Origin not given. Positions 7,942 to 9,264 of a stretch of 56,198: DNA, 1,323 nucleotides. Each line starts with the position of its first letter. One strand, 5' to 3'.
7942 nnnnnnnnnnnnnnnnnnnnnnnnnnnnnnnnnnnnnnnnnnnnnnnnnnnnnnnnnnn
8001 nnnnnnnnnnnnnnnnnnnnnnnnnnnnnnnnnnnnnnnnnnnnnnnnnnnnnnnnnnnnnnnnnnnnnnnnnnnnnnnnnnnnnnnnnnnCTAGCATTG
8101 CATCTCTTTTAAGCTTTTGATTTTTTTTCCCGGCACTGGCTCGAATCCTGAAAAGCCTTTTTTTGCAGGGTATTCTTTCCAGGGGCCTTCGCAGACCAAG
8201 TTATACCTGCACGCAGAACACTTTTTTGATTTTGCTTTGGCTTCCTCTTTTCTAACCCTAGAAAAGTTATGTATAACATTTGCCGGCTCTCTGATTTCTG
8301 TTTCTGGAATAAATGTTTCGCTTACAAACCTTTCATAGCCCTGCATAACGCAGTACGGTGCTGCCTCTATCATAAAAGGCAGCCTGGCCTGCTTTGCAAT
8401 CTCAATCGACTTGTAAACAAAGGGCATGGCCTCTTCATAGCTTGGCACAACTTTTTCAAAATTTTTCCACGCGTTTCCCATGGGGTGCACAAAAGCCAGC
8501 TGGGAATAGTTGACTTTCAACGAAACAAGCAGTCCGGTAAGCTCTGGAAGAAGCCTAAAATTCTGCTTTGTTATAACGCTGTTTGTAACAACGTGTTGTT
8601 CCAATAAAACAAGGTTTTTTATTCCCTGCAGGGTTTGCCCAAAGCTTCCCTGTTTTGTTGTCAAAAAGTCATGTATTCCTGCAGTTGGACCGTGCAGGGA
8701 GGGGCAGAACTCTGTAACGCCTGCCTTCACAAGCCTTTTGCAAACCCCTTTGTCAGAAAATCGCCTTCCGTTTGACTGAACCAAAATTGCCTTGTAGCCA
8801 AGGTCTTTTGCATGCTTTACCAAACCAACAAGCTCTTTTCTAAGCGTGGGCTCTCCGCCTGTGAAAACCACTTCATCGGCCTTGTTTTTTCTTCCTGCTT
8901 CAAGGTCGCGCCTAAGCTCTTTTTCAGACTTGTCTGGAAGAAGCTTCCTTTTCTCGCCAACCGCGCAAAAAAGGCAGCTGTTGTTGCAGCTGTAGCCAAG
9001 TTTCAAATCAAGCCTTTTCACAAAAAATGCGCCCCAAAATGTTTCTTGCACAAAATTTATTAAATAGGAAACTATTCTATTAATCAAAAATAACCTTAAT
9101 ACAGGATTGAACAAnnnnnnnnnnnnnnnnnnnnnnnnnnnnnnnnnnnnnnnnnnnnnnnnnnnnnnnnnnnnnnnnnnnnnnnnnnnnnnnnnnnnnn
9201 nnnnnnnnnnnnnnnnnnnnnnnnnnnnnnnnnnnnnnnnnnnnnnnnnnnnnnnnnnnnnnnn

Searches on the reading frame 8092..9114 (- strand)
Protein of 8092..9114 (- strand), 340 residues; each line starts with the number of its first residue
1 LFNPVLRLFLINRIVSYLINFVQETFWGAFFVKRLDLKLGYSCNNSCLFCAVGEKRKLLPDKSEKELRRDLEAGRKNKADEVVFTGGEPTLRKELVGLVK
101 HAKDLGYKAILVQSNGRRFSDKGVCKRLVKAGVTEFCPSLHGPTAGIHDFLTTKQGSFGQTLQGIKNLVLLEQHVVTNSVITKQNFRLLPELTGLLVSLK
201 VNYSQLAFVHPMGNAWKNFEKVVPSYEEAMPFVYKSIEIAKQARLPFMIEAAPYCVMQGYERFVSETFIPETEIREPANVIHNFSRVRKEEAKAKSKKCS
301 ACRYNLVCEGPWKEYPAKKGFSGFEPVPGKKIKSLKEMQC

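Call 41: search_protein_families(library=pfam, proteins=[window:8092-9114:-], max_evalue=0.001)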
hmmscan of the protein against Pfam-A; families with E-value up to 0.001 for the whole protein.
window:8092-9114:- (340 aa): 1 family
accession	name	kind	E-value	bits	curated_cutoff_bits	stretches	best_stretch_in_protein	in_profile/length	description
PF04055.27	Radical_SAM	-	8.8e-20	72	29.5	1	40-180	4-149/166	Radical SAM superfamily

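Call 56: search_protein_families(library=padloc, proteins=[window:8092-9114:-], max_evalue=0.001)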
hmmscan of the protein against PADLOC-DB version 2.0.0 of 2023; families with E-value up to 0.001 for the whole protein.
window:8092-9114:- (340 aa): 3 families
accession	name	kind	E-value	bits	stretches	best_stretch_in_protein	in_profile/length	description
PDLC02904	pVip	-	6.6e-11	40.2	1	41-220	11-182/262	Viperins associated with kinases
PDLC02903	pVip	-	1.3e-09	35.9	1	41-122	8-84/257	Viperins not associated with kinases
PDLC02905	pVip-kinase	-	6.6e-06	23.6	1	34-121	183-274/474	Viperin-kinase fusion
